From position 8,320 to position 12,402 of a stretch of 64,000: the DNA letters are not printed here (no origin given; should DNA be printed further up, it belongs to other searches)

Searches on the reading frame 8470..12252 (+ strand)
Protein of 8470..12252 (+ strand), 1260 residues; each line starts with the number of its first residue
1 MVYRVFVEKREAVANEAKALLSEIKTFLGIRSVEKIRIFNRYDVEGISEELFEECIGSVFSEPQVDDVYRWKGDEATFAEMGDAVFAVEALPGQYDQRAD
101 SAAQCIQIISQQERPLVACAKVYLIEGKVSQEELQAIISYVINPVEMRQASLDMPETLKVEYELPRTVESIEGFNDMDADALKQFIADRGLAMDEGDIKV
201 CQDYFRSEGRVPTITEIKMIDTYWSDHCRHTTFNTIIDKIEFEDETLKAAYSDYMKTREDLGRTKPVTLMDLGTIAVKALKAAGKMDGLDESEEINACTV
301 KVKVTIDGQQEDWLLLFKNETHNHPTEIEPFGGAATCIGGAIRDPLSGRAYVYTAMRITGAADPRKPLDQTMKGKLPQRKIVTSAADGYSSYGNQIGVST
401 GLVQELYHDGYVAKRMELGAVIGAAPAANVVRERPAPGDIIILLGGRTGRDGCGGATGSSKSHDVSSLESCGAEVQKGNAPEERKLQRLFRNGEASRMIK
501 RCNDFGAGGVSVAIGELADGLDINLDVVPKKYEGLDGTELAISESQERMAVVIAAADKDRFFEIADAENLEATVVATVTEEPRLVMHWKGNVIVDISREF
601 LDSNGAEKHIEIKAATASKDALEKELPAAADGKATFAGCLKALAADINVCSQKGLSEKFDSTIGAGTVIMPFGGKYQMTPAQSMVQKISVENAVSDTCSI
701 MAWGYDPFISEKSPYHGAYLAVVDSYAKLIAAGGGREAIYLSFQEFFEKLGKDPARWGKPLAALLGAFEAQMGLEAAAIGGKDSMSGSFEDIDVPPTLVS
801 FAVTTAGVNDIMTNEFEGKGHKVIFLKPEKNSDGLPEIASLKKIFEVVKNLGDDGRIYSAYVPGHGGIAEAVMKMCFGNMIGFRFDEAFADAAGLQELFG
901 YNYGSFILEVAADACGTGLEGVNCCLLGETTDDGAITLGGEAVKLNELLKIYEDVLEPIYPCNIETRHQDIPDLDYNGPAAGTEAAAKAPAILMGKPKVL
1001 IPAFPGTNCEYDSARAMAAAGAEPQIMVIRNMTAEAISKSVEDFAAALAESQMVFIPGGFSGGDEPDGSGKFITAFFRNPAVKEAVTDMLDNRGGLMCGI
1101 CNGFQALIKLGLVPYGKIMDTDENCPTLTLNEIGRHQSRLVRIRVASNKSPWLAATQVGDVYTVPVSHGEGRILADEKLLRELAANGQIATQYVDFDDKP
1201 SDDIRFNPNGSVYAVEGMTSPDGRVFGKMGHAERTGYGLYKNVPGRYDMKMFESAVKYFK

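Call 65: search_protein_families(library=pfam, proteins=[window:8470-12252:+])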
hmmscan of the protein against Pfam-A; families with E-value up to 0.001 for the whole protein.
window:8470-12252:+ (1260 aa): 4 families
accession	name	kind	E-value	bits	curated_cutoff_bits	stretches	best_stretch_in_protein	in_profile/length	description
PF13507.12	GATase_5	-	5e-81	272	27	1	996-1259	1-260/260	CobB/CobQ-like glutamine amidotransferase domain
PF02769.27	AIRS_C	-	4.9e-31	108.4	23.1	1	437-589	2-156/156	AIR synthase related protein, C-terminal domain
PF18072.6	FGAR-AT_linker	-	3.7e-11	43.8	26.6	1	187-230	6-49/50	Formylglycinamide ribonucleotide amidotransferase linker domain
PF00586.29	AIRS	-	0.00013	22.8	24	0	310-397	10-86/112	AIR synthase related protein, N-terminal domain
